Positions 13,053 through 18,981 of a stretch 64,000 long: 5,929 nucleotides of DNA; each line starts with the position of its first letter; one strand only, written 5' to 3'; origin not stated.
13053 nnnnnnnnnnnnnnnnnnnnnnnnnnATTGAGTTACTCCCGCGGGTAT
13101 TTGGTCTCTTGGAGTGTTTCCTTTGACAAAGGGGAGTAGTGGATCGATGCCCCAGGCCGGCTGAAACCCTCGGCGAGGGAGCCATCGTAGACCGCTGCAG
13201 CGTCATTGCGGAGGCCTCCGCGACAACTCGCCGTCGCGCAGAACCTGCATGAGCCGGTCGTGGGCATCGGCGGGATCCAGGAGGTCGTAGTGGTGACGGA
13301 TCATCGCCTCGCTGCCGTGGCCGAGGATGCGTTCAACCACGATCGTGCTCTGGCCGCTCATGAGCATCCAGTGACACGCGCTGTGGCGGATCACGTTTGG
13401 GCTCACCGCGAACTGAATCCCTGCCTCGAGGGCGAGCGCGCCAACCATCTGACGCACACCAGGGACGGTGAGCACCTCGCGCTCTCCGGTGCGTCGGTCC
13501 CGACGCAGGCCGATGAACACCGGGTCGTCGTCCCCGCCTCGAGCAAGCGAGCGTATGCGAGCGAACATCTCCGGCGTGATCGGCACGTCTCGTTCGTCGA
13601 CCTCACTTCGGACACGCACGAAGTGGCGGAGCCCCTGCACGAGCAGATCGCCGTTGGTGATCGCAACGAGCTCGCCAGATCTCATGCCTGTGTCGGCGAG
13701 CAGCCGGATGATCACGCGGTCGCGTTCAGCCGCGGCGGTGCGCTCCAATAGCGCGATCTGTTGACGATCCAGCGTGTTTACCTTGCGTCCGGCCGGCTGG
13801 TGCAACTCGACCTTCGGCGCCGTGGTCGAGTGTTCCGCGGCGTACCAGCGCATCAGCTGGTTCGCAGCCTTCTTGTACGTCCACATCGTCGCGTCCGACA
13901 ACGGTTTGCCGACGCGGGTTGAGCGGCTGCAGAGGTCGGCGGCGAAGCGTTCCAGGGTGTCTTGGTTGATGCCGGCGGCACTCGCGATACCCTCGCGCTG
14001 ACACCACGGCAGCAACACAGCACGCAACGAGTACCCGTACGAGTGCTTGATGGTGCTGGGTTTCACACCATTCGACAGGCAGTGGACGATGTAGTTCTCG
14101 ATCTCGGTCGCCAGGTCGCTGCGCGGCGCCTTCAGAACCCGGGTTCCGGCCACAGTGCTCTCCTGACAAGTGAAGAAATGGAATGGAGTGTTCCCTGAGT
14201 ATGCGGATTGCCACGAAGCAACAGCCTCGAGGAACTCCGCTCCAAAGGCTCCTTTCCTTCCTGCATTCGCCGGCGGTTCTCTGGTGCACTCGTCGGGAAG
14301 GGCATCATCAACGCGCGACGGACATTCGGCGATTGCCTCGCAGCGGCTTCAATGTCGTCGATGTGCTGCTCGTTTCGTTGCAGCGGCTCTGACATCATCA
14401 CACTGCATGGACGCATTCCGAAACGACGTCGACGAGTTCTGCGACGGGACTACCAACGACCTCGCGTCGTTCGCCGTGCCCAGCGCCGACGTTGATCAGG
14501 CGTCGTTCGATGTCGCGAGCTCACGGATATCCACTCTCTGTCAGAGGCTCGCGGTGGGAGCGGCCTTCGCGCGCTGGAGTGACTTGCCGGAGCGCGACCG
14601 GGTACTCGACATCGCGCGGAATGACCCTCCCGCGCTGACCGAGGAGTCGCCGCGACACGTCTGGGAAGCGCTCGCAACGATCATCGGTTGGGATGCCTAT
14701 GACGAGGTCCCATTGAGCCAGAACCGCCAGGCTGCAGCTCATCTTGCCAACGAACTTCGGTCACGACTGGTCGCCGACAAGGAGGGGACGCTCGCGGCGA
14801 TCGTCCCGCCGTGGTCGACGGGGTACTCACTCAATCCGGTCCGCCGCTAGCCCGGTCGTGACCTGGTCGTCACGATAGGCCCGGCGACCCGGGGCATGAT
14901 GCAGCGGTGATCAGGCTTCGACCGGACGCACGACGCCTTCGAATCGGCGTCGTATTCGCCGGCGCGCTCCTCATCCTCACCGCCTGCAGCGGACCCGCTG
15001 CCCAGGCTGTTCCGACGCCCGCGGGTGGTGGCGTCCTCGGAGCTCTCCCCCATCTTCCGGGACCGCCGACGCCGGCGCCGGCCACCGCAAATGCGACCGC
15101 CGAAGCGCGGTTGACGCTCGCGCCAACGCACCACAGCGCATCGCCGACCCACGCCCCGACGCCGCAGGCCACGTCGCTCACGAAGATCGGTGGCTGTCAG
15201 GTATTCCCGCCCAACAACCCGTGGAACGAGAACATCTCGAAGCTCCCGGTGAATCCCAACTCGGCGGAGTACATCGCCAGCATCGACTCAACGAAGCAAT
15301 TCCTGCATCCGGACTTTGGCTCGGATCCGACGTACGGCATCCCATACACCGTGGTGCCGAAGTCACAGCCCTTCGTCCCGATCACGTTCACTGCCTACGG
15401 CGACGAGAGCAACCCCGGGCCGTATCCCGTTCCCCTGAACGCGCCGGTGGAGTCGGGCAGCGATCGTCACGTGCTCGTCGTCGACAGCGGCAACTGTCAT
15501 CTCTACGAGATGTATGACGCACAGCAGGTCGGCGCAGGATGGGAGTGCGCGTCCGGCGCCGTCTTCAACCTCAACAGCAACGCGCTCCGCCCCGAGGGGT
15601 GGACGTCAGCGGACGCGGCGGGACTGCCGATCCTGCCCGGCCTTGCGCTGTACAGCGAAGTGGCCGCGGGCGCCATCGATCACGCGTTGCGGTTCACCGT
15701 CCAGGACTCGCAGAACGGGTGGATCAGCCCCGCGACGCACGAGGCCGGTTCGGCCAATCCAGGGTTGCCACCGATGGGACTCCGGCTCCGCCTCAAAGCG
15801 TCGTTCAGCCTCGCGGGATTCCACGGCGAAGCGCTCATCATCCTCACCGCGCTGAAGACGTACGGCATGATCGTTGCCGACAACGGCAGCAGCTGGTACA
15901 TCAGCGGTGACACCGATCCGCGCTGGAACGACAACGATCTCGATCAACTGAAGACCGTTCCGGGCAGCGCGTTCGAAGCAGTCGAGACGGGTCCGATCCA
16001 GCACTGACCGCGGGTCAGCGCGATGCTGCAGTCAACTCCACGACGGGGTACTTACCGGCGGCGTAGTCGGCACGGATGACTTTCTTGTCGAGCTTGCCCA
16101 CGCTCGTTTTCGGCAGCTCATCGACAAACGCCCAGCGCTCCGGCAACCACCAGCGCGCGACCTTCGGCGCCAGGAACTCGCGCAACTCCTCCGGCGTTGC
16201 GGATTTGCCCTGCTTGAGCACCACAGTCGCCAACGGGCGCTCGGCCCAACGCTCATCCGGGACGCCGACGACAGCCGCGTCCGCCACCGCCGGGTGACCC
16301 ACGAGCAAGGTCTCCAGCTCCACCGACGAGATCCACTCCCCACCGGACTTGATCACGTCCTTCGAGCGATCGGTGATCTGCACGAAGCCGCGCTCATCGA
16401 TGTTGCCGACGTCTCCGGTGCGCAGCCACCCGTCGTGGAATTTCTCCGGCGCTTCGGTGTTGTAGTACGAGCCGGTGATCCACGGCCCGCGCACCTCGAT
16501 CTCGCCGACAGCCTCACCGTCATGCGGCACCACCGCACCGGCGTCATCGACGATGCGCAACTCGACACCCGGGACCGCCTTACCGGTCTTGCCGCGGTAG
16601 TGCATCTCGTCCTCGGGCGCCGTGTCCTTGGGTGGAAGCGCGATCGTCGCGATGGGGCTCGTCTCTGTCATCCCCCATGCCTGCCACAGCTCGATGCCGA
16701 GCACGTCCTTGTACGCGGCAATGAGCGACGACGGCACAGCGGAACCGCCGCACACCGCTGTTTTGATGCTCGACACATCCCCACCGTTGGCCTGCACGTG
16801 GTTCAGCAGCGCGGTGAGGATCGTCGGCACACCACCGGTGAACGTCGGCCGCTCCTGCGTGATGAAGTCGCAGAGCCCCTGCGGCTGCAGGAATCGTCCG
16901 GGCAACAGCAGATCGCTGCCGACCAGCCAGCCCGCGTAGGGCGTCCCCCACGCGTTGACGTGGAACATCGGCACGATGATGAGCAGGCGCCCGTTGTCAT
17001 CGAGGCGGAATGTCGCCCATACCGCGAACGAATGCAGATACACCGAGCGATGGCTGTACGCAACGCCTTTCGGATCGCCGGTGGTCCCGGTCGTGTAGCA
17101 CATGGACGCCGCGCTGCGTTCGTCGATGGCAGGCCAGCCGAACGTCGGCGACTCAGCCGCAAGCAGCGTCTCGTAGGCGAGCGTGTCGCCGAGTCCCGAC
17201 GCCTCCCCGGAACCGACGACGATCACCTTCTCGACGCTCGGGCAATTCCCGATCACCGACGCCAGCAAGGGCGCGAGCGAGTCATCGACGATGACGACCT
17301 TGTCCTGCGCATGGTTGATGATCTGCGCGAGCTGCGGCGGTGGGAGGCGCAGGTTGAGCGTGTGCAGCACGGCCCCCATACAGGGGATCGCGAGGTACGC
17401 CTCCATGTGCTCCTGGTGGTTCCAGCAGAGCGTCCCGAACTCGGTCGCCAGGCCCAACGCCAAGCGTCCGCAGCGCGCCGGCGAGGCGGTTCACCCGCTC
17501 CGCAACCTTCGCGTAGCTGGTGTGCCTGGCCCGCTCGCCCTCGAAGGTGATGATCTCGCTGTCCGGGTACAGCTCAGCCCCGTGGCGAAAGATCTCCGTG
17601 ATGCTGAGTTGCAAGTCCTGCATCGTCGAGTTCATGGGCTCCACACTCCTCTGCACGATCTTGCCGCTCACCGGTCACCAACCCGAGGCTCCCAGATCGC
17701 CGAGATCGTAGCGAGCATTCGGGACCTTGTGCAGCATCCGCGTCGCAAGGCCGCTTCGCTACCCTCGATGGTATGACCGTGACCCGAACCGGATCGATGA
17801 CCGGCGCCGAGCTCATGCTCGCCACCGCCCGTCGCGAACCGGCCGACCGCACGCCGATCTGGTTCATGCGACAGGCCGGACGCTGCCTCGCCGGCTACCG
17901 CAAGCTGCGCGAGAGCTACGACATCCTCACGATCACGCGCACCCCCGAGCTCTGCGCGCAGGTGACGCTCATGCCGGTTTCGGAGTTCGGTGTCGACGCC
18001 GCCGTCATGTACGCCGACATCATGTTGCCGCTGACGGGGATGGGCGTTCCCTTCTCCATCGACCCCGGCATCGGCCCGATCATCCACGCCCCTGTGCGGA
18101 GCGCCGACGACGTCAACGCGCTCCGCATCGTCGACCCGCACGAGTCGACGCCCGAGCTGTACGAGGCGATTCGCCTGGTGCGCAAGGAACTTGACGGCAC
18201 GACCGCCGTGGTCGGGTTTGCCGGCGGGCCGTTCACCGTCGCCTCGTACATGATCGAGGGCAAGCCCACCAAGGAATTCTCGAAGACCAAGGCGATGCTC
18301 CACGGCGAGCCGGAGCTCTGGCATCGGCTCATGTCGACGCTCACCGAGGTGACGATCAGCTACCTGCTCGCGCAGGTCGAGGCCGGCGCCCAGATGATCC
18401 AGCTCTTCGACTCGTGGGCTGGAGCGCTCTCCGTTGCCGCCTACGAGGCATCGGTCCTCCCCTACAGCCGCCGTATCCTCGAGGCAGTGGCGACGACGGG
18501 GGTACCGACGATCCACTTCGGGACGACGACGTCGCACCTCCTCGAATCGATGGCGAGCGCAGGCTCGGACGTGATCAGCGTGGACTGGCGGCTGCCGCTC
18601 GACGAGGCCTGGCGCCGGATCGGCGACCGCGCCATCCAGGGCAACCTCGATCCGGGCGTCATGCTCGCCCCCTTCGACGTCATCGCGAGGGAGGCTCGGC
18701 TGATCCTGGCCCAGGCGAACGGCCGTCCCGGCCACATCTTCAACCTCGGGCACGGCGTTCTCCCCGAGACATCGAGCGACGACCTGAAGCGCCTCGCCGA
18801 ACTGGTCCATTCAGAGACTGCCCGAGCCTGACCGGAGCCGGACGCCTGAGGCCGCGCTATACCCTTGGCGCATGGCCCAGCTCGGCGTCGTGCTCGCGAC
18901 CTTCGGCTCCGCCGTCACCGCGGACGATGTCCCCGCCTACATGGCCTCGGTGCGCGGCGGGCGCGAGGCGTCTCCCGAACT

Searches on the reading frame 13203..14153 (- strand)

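Call 47: search_protein_families(library=pfam, proteins=[window:13203-14153:-], max_evalue=0.0001)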
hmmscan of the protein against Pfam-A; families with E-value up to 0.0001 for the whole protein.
window:13203-14153:- (316 aa): 1 family
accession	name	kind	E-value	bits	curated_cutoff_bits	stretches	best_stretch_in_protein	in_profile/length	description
PF00589.27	Phage_integrase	-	5.1e-17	62.6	27.1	1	136-289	15-165/172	Phage integrase family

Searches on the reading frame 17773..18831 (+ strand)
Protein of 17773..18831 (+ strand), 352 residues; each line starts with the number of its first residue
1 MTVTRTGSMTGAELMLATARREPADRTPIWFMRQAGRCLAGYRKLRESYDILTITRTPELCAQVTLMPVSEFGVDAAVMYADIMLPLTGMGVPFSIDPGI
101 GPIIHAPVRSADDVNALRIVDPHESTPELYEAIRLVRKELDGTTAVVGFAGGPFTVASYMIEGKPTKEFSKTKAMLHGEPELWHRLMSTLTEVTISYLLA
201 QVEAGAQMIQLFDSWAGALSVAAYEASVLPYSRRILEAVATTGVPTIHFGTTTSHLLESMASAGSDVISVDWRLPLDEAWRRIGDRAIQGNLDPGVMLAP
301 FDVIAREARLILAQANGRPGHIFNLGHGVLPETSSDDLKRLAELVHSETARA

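Call 47: search_protein_families(library=pfam, proteins=[window:17773-18831:+], max_evalue=0.0001)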
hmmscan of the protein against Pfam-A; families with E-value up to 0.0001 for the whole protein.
window:17773-18831:+ (352 aa): 1 family
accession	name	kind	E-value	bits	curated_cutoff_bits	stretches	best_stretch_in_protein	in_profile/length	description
PF01208.23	URO-D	-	5.2e-122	407.6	23.9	1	12-347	3-345/346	Uroporphyrinogen decarboxylase (URO-D)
